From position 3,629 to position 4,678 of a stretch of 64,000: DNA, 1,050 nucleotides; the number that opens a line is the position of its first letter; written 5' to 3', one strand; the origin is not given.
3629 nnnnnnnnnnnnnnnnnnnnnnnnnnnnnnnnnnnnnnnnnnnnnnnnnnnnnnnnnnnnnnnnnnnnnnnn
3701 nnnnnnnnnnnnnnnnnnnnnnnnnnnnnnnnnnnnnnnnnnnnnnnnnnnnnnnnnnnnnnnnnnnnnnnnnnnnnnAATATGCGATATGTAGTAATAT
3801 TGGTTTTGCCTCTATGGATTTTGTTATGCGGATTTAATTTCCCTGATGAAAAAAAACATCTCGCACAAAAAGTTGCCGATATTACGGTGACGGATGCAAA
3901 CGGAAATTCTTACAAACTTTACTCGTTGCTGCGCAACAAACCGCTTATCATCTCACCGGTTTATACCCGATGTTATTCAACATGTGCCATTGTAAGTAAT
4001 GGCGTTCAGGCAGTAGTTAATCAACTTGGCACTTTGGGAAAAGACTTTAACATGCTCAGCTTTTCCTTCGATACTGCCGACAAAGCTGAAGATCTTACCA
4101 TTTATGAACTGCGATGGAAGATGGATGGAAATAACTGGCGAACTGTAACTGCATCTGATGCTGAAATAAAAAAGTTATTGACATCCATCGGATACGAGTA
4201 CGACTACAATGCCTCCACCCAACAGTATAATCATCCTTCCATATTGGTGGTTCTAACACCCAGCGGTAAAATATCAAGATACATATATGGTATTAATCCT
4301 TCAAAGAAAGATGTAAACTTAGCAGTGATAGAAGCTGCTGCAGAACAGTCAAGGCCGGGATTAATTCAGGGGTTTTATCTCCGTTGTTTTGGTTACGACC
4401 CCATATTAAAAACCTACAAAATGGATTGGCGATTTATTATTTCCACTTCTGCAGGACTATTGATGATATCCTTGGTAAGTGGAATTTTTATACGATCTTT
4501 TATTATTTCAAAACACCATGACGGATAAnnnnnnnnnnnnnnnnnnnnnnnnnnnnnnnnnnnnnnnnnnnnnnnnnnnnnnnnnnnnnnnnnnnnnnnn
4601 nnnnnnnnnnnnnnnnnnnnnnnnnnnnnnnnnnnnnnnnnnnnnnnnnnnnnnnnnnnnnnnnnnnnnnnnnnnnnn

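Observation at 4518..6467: Unusual fusion: diheme cytochrome b + 2x[4Fe-4S] ferredoxin + MvhD-like domain + extra TM and C-terminal domain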

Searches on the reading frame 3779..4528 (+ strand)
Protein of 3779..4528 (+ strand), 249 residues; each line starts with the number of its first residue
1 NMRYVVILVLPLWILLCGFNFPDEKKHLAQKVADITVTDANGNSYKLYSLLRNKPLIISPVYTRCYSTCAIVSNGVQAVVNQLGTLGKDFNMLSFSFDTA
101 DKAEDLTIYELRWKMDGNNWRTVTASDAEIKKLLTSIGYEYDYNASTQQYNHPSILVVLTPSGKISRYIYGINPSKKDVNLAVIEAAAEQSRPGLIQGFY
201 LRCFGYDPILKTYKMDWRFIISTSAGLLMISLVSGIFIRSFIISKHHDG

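Call 3: search_protein_families(library=pfam, proteins=[window:3779-4528:+], max_evalue=0.01)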
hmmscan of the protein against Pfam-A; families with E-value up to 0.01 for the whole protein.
window:3779-4528:+ (249 aa): 1 family
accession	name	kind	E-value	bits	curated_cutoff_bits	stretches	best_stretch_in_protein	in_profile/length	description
PF02630.20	SCO1-SenC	-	7.5e-07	29.6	22.8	1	37-164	6-133/134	SCO1/SenC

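Call 4: search_protein_families(library=ncbifam, proteins=[window:3779-4528:+], max_evalue=0.01)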
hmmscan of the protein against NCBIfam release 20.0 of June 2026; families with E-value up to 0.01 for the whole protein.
window:3779-4528:+ (249 aa): 0 families
